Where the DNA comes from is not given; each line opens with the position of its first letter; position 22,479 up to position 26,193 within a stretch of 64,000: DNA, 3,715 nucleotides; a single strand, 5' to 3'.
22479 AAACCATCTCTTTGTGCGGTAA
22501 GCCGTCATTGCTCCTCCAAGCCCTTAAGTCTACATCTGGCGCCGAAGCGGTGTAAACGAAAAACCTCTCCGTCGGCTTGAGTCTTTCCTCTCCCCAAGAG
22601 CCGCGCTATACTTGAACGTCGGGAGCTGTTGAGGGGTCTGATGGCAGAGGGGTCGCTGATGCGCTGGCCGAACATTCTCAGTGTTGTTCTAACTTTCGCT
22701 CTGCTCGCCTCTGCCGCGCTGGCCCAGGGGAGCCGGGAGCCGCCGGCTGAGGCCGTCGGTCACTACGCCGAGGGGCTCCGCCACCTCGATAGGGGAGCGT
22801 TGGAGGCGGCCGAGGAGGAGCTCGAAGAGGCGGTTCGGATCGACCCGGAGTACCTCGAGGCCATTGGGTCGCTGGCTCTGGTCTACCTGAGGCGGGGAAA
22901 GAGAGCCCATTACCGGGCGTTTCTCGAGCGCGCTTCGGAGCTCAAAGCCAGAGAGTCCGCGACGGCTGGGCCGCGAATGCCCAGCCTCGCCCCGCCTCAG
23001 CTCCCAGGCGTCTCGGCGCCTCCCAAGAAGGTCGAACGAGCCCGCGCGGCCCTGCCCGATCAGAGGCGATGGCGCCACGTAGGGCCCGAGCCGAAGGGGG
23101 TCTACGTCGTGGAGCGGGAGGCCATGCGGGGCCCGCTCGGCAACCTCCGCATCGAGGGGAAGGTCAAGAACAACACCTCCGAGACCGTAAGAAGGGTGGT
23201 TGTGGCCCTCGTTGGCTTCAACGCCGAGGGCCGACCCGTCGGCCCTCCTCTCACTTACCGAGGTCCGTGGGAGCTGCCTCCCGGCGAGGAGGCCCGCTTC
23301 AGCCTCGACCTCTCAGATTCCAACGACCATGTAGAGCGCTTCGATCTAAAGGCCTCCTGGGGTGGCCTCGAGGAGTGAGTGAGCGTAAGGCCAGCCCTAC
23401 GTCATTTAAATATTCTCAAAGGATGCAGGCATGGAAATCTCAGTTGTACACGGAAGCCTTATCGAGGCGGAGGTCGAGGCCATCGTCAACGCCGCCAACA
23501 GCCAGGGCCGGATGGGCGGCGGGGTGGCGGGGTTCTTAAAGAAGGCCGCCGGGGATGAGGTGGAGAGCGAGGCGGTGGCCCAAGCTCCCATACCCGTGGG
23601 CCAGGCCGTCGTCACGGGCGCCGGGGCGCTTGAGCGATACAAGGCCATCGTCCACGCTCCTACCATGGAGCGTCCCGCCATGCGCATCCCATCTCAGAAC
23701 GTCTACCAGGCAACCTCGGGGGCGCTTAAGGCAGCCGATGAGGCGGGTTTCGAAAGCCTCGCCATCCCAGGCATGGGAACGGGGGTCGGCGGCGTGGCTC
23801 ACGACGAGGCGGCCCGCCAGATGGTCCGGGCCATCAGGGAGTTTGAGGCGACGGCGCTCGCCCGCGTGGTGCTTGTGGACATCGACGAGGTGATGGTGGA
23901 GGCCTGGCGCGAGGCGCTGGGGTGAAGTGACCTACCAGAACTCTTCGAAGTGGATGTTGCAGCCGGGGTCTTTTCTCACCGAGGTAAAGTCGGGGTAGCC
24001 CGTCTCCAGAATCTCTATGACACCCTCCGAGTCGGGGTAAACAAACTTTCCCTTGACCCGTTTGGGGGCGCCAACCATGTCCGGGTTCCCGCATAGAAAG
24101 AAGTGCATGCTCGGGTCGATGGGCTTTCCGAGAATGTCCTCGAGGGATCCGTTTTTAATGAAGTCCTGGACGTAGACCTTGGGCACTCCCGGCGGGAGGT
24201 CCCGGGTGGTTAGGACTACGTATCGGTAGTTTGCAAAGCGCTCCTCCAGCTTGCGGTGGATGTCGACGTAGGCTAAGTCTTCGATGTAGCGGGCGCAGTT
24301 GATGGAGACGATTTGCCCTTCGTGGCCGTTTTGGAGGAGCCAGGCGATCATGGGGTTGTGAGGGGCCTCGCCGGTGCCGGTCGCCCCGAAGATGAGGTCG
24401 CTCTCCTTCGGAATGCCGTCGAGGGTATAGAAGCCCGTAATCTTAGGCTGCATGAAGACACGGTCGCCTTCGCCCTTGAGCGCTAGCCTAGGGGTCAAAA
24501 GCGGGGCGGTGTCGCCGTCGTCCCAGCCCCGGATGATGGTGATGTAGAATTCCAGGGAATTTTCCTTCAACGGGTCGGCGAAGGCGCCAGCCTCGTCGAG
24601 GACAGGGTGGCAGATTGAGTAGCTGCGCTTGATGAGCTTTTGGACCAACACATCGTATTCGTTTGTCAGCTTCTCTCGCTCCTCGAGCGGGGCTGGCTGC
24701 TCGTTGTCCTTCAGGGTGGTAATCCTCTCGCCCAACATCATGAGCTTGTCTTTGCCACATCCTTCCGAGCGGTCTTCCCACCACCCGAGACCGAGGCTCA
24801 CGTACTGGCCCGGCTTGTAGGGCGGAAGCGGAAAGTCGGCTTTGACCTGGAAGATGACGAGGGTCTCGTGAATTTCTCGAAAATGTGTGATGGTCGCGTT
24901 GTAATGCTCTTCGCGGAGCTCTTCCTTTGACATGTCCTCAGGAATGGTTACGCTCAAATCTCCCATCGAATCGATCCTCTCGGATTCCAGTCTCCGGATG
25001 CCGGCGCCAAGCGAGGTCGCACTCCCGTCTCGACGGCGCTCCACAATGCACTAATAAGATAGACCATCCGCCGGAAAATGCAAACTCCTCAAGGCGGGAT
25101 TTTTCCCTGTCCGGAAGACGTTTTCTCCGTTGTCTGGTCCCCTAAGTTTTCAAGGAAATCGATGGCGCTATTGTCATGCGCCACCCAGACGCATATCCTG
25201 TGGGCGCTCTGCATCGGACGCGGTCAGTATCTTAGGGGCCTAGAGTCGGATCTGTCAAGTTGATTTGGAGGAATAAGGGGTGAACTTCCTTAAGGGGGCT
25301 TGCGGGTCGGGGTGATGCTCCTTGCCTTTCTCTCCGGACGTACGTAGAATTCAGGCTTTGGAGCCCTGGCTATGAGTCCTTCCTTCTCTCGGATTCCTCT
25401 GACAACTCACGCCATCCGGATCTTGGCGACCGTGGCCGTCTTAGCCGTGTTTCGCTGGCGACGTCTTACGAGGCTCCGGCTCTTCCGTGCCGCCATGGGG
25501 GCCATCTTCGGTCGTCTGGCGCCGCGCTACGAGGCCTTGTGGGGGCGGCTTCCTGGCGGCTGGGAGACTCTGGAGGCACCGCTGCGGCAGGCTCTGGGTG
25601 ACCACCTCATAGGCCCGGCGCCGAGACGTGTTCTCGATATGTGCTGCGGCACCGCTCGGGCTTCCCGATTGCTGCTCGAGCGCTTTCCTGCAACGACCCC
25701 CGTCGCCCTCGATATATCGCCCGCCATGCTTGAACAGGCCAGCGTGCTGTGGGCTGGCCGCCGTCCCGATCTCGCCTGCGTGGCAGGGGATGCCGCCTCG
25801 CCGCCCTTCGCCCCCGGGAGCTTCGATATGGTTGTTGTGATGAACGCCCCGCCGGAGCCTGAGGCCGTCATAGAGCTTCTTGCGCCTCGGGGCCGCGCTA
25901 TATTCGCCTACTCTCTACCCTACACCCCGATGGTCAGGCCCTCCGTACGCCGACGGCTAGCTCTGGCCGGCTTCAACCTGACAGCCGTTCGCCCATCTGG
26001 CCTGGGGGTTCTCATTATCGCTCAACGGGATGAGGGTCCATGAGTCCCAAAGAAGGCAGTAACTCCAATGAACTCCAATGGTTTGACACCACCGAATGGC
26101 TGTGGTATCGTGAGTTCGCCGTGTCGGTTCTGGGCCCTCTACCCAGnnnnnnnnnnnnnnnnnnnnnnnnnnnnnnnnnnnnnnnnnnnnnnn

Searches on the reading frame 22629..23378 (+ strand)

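Call 8: search_protein_families(library=pfam, proteins=[window:22629-23378:+], max_evalue=0.001)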
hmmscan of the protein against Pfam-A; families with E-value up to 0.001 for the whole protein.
window:22629-23378:+ (249 aa): 1 family
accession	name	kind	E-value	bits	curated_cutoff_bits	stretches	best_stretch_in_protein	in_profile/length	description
PF13414.12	TPR_11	-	0.00022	21.3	26.8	1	49-90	1-42/42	TPR repeat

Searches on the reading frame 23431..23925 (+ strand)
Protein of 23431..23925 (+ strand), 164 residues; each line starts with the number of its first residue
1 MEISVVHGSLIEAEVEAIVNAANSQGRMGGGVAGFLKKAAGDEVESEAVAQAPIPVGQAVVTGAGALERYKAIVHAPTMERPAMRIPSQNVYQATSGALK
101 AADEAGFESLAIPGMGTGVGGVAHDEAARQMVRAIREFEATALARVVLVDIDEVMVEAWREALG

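Call 8: search_protein_families(library=pfam, proteins=[window:23431-23925:+], max_evalue=0.001)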
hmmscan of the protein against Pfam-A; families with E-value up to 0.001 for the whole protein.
window:23431-23925:+ (164 aa): 1 family
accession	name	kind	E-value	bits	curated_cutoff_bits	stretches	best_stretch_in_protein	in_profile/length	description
PF01661.27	Macro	-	4.3e-27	94.9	22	1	19-131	1-118/118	Macro domain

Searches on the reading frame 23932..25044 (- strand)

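Call 8: search_protein_families(library=pfam, proteins=[window:23932-25044:-], max_evalue=0.001)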
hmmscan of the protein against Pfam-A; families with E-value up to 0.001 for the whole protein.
window:23932-25044:- (370 aa): 1 family
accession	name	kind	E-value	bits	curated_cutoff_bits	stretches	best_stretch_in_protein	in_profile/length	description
PF00175.26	NAD_binding_1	-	9.8e-08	33.1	22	1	221-326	3-106/109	Oxidoreductase NAD-binding domain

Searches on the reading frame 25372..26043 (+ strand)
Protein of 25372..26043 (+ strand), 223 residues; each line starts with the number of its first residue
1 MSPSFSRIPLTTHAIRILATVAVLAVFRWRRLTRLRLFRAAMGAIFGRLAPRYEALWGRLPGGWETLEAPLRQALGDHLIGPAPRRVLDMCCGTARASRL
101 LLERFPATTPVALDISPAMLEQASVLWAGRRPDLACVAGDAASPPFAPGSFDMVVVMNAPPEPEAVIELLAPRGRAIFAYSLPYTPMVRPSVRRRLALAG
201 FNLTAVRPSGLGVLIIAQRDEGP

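Call 7: search_protein_families(library=pfam, proteins=[window:25372-26043:+], max_evalue=0.001)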
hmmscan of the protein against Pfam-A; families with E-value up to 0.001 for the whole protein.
window:25372-26043:+ (223 aa): 6 families
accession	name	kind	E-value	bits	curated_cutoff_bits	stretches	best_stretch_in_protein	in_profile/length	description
PF13649.12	Methyltransf_25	-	4.8e-14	53.3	27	1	87-159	1-73/97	Methyltransferase domain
PF08241.18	Methyltransf_11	-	3.8e-09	37.5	21.2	1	88-158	1-68/95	Methyltransferase domain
PF08242.18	Methyltransf_12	-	1.8e-06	29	30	1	88-158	1-73/98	Methyltransferase domain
PF13847.12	Methyltransf_31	-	2.8e-05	24.3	27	1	86-169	6-96/145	Methyltransferase domain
PF13489.12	Methyltransf_23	-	0.00032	20.9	27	1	81-155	20-86/164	Methyltransferase domain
PF01209.24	Ubie_methyltran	-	0.00052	19.9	20.1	1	83-156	47-122/233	ubiE/COQ5 methyltransferase family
